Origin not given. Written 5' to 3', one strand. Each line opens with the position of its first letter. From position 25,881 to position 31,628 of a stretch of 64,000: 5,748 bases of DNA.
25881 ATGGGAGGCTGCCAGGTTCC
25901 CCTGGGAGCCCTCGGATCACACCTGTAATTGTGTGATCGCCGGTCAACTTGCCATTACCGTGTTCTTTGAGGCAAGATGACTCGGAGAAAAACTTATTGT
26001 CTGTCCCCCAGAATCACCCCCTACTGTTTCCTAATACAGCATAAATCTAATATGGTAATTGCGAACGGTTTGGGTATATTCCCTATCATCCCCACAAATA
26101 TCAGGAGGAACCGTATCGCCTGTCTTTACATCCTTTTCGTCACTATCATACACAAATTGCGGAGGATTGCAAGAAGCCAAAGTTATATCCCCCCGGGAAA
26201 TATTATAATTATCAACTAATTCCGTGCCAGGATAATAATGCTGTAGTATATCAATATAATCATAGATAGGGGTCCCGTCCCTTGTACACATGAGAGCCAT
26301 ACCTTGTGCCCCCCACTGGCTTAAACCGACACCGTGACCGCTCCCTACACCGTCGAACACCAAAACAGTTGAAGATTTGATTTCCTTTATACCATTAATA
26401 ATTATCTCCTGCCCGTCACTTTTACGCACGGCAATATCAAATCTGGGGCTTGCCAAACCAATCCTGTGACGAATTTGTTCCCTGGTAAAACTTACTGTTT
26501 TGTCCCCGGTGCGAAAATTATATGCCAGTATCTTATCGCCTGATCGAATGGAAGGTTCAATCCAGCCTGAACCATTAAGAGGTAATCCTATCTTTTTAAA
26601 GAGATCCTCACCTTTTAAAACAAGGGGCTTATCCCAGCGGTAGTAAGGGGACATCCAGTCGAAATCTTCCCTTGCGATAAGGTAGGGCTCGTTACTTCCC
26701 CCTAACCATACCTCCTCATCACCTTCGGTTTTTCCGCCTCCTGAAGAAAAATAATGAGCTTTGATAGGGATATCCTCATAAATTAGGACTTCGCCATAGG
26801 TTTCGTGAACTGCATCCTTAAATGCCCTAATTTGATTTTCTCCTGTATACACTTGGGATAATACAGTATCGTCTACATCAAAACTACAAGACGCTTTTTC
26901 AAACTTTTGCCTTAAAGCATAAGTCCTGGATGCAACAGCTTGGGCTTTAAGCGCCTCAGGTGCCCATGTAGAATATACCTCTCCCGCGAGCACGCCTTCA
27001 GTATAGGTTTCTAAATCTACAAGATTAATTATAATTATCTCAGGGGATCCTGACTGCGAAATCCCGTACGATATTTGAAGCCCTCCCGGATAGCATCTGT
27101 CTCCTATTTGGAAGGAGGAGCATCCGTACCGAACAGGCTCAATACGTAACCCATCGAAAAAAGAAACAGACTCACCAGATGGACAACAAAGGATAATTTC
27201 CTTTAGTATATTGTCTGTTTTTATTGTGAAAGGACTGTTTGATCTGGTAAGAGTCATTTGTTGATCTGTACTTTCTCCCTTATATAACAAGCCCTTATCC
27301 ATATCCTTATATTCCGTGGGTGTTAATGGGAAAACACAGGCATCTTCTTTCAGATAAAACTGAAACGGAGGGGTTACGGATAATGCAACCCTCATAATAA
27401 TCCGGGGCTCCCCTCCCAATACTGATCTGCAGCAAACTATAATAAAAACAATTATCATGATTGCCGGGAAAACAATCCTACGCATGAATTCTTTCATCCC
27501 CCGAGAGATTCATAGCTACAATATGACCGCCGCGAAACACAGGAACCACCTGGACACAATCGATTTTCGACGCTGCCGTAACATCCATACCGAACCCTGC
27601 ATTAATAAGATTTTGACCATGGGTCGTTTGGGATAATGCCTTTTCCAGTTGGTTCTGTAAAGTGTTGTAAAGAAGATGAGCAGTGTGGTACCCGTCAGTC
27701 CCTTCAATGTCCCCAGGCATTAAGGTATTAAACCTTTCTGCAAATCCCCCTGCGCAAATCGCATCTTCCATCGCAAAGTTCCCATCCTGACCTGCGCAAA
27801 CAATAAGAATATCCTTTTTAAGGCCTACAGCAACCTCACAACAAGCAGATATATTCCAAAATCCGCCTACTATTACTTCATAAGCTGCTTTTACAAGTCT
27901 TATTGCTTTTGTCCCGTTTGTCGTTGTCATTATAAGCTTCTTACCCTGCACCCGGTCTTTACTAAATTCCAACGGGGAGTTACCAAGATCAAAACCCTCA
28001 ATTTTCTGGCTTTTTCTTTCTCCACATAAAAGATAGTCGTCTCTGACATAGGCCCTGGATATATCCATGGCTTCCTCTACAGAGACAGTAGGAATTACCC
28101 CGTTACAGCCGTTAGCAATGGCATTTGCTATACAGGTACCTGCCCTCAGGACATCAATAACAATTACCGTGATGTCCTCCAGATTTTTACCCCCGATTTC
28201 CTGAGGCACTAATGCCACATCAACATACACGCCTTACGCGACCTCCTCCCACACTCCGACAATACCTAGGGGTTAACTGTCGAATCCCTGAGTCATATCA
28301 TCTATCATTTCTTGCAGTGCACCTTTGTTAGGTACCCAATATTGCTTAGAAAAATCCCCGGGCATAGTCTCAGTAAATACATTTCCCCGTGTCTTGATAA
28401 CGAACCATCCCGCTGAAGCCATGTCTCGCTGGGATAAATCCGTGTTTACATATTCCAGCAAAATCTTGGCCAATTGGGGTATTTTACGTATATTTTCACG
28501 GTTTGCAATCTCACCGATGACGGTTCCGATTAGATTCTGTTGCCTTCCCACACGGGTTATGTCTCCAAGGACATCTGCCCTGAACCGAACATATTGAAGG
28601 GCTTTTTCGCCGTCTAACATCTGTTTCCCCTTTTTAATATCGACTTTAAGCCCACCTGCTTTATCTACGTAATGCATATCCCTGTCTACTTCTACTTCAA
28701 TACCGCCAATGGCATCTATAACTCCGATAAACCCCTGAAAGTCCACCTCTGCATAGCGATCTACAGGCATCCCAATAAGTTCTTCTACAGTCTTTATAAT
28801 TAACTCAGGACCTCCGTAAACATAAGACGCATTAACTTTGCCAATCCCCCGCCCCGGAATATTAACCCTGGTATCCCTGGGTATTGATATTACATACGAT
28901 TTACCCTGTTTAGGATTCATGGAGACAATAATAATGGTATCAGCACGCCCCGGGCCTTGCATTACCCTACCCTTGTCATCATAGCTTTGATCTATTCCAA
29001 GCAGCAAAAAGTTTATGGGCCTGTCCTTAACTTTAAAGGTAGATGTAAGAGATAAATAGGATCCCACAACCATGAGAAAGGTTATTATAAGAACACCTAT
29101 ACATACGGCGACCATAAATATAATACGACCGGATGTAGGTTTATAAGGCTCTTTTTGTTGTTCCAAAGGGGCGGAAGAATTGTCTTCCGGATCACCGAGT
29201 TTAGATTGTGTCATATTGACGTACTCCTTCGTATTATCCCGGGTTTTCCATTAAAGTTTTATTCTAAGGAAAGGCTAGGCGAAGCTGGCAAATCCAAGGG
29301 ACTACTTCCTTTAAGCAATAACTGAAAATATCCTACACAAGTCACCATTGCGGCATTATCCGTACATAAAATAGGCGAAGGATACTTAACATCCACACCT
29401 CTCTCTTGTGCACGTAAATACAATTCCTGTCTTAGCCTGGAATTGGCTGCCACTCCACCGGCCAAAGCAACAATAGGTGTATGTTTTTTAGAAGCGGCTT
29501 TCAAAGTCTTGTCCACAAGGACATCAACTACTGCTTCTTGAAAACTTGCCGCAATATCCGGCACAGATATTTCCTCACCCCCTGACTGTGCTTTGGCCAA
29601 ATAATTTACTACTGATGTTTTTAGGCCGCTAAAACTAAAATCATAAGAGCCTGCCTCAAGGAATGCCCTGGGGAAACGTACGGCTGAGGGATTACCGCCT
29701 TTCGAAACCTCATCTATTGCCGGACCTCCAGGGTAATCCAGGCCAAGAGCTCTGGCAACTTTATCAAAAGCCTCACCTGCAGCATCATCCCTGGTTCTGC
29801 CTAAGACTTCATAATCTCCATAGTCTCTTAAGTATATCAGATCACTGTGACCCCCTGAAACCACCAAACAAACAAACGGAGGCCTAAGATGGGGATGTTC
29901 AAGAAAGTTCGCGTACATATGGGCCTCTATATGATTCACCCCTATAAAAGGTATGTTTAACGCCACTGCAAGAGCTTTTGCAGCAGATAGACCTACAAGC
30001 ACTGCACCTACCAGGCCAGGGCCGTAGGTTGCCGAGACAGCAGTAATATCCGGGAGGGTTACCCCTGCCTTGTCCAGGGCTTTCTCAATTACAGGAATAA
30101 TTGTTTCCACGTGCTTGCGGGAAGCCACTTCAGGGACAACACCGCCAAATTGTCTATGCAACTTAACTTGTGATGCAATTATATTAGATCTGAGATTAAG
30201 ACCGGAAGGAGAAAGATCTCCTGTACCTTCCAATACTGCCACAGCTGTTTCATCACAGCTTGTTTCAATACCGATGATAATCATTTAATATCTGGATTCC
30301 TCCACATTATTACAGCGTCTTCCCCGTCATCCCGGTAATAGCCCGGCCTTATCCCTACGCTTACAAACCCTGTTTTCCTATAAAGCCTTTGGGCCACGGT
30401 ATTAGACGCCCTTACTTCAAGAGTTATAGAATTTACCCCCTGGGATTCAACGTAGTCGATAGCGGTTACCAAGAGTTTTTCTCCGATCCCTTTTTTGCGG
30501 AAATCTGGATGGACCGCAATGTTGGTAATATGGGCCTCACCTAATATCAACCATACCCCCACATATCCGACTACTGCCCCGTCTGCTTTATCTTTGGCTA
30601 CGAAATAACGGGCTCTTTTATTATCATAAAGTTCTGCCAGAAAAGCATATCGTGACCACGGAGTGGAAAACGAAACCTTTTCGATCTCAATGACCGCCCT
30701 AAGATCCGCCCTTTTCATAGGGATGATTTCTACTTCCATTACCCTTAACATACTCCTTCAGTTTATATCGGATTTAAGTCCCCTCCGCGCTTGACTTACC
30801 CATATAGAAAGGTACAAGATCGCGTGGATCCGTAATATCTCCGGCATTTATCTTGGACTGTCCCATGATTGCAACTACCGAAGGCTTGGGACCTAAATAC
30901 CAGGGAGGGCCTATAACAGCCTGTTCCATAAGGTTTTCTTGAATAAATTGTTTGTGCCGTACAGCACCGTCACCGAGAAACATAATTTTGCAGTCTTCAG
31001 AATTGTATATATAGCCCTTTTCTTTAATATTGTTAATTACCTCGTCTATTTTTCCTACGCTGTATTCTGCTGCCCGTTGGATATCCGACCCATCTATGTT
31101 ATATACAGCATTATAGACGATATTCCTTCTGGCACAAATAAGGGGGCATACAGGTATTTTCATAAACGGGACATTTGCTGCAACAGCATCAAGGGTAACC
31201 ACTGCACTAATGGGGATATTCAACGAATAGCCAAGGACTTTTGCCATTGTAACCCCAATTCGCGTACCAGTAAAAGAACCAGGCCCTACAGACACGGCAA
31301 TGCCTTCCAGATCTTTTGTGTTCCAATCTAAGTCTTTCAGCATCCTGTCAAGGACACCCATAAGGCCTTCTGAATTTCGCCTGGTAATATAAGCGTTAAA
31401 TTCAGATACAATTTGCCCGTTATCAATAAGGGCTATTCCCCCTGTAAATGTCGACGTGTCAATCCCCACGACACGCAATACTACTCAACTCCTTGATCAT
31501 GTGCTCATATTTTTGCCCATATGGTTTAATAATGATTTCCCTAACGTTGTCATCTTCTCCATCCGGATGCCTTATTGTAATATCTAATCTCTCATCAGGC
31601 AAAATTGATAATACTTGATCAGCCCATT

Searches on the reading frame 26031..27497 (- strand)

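Call 7: search_protein_families(library=pfam, proteins=[window:26031-27497:-])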
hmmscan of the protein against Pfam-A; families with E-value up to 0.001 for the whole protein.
window:26031-27497:- (488 aa): 1 family
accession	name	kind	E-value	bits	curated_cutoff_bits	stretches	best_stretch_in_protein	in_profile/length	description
PF08486.15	SpoIID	-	7.8e-24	84.6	23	1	154-240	5-97/97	Stage II sporulation protein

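Call 8: search_protein_families(library=ncbifam, proteins=[window:26031-27497:-], max_evalue=0.00001)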
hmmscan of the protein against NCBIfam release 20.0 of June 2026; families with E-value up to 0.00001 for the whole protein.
window:26031-27497:- (488 aa): 2 families
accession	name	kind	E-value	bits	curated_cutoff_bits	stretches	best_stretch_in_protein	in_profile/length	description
TIGR02669.1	SpoIID_LytB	domain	8.4e-57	193.1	83.3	1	156-427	2-268/270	SpoIID/LytB domain-containing protein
TIGR02870.1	spore_II_D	equivalog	2.7e-38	132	234.75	1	157-428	69-336/338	stage II sporulation protein D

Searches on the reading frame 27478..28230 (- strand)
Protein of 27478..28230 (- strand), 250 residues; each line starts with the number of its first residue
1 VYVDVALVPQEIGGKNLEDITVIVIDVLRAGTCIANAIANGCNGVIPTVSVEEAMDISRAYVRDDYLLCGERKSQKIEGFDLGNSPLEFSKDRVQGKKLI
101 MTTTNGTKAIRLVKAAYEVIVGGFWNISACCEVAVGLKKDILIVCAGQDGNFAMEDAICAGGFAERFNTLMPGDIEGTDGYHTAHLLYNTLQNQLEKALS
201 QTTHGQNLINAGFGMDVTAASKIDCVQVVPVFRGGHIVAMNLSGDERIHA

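Call 7: search_protein_families(library=pfam, proteins=[window:27478-28230:-])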
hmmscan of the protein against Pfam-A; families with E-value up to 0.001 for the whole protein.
window:27478-28230:- (250 aa): 1 family
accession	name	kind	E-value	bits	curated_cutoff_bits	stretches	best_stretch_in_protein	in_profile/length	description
PF04029.19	2-ph_phosp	-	1.4e-74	250.5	26.4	1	8-233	3-224/226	2-phosphosulpholactate phosphatase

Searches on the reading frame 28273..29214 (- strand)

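Call 7: search_protein_families(library=pfam, proteins=[window:28273-29214:-])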
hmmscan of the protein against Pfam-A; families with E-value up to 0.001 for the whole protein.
window:28273-29214:- (313 aa): 1 family
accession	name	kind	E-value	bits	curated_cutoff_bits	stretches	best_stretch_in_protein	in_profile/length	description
PF03816.19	LytR_cpsA_psr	-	5.2e-46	157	24.6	1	90-237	1-149/150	LytR_cpsA_psr family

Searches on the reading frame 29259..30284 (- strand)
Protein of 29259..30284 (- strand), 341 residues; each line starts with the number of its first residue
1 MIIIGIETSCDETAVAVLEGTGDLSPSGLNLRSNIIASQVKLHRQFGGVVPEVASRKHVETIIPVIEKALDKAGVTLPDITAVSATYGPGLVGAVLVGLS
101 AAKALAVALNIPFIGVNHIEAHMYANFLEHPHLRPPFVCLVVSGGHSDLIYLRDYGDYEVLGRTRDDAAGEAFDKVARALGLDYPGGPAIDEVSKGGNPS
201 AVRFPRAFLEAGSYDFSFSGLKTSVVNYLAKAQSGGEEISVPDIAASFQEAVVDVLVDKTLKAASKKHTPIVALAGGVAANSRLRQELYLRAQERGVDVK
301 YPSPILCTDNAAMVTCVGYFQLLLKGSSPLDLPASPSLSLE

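Call 7: search_protein_families(library=pfam, proteins=[window:29259-30284:-])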
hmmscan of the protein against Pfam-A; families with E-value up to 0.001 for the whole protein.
window:29259-30284:- (341 aa): 2 families
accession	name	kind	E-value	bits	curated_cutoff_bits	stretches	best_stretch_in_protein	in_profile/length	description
PF00814.31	TsaD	-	1.2e-96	323.9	24.8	1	31-314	2-262/264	tRNA N6-adenosine threonylcarbamoyltransferase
PF22521.2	HypF_C_2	-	1.7e-08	34.9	27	1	235-310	160-235/241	Carbamoyltransferase, Kae1-like Domain, second subdomain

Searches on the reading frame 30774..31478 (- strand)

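Call 7: search_protein_families(library=pfam, proteins=[window:30774-31478:-])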
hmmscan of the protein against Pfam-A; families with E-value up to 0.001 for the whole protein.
window:30774-31478:- (234 aa): 1 family
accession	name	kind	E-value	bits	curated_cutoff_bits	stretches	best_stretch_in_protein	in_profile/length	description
PF00814.31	TsaD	-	1.3e-28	100.9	24.8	1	33-212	27-231/264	tRNA N6-adenosine threonylcarbamoyltransferase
